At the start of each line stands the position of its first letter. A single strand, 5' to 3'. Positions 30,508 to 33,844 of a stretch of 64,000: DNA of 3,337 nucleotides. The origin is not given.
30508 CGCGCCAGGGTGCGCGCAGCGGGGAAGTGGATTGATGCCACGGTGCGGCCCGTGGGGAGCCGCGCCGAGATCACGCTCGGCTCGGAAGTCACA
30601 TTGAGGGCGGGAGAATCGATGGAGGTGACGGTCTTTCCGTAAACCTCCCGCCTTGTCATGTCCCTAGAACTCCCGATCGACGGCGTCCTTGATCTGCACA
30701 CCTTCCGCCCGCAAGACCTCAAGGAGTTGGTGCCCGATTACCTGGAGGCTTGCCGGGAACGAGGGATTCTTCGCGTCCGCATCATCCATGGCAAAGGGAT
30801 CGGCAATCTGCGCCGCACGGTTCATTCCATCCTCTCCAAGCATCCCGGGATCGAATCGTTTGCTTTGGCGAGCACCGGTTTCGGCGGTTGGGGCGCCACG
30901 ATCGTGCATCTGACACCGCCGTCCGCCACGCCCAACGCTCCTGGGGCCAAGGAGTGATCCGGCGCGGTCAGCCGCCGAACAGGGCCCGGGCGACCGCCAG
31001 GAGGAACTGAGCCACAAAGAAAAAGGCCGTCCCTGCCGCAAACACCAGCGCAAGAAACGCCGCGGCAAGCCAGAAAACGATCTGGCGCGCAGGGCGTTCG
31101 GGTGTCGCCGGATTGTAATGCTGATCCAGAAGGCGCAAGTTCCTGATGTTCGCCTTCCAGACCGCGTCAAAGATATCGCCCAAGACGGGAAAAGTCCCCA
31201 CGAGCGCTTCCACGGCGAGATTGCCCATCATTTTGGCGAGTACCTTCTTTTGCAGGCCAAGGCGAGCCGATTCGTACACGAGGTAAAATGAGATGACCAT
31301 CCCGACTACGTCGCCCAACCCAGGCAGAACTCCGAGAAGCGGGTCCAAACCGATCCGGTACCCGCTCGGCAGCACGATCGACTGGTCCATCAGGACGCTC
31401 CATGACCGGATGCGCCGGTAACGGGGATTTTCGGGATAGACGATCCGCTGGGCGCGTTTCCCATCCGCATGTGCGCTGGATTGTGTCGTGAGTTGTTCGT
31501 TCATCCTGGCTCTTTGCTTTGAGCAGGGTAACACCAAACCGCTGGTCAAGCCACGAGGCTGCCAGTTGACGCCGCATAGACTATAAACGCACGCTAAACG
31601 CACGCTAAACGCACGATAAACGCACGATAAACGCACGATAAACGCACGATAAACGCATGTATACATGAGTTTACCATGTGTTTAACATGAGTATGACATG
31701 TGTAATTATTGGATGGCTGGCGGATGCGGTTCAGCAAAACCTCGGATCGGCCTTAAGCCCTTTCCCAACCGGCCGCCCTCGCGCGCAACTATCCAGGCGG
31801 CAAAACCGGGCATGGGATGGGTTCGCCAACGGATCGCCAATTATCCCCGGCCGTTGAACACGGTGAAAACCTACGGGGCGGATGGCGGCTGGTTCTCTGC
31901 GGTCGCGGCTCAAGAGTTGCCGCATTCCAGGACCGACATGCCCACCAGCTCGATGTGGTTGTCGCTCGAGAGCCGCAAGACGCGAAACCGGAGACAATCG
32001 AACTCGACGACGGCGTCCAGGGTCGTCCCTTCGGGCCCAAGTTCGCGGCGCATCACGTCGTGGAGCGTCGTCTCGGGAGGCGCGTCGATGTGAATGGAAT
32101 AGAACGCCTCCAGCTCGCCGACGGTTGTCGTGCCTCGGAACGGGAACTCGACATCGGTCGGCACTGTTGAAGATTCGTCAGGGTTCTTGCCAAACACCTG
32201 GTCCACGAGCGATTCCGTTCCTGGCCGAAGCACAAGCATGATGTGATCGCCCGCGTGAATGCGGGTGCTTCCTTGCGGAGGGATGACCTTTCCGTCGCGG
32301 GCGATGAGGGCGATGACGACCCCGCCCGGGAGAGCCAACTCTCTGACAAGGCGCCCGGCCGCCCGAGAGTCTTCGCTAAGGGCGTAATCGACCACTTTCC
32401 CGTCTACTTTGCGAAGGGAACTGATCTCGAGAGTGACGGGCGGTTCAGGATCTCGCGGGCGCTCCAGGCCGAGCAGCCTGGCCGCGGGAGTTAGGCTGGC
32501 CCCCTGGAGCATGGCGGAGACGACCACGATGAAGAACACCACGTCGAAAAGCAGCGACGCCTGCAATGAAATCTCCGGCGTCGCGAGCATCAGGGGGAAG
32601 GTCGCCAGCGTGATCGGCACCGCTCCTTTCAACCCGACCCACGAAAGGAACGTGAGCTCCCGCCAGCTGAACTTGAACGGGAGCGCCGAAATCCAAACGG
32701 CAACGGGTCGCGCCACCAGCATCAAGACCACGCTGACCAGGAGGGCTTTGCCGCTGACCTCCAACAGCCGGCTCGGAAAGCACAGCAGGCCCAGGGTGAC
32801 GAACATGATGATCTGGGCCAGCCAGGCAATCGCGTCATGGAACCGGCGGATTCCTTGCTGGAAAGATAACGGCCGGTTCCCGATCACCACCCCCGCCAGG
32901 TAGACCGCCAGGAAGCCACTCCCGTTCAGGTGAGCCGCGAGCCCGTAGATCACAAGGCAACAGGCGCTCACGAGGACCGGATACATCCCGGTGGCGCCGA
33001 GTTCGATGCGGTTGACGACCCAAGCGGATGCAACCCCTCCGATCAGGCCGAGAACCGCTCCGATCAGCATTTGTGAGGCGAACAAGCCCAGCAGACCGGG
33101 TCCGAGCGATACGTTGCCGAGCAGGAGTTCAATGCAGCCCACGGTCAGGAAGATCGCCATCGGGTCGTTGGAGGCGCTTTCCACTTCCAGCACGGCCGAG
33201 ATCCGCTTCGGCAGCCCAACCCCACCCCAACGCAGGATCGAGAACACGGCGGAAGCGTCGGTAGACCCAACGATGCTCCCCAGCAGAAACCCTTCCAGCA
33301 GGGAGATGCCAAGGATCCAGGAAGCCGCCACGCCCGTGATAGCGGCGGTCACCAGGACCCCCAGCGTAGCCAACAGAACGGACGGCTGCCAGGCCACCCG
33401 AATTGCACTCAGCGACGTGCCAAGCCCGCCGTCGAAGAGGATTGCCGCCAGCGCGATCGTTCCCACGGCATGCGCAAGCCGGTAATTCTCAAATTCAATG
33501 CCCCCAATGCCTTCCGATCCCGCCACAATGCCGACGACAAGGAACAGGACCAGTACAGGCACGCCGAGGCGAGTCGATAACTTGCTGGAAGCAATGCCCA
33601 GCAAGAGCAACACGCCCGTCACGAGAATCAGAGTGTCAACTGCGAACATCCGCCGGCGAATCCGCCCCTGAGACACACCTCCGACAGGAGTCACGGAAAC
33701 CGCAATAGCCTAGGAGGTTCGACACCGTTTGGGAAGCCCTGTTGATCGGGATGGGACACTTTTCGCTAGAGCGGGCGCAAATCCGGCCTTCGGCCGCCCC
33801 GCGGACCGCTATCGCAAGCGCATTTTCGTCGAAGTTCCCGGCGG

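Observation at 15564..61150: Family-level pattern: promoter-proximal, head-to-head arrays of 11-bp units (about one helical turn), three of them exactly 11 x 11 bp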

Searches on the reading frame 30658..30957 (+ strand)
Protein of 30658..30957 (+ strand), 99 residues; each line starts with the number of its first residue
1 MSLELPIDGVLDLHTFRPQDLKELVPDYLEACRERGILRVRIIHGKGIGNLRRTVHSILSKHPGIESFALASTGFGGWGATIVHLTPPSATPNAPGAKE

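Call 88: search_protein_families(library=pfam, proteins=[window:30658-30957:+], max_evalue=0.01)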
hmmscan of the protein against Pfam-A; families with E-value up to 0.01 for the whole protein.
window:30658-30957:+ (99 aa): 1 family
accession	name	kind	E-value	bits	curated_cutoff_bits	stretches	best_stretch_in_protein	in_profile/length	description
PF01713.27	Smr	-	2.1e-21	76.3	25.7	1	11-85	1-76/77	Smr domain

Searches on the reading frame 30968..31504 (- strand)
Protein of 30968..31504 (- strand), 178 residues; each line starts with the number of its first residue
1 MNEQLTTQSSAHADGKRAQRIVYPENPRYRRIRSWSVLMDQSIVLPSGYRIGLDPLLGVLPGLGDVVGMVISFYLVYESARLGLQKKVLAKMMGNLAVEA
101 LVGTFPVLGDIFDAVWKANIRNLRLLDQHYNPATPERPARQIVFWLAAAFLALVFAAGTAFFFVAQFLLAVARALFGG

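Call 15: find_encoding_contigs(protein=window:30968-31504:-, flank=10000, max_places=10)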
Protein window:30968-31504:- (178 aa): no gene with exactly this product is on record in the collection.

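Call 16: search_protein_families(library=pfam, proteins=[window:30968-31504:-])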
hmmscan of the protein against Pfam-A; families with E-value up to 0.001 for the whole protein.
window:30968-31504:- (178 aa): 1 family
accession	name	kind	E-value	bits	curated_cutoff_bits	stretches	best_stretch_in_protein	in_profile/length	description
PF13430.11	DUF4112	-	4.9e-31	107.5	23.3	1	29-129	2-104/105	Domain of unknown function (DUF4112)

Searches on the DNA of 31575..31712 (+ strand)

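Call 40: search_dna_similar(query=window:31575-31712:+, collection=plasmids, mode=distant, max_evalue=0.01, max_rows=30)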
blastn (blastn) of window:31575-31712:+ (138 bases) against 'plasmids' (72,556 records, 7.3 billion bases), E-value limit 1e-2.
No match.

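Call 41: search_dna_similar(query=window:31575-31712:+, collection=phages, mode=distant, max_evalue=0.01, max_rows=30)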
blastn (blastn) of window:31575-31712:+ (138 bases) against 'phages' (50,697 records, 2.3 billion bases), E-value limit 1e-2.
No match.

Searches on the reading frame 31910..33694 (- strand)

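Call 16: search_protein_families(library=pfam, proteins=[window:31910-33694:-])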
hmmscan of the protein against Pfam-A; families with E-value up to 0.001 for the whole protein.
window:31910-33694:- (594 aa): 2 families
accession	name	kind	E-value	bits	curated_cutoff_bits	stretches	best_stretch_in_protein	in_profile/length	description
PF00999.27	Na_H_Exchanger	-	2.6e-51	175.1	26.2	1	30-405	4-373/375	Sodium/hydrogen exchanger, transmembrane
PF02080.26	TrkA_C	-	6.5e-11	42.4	27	1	435-492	2-61/71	TrkA-C domain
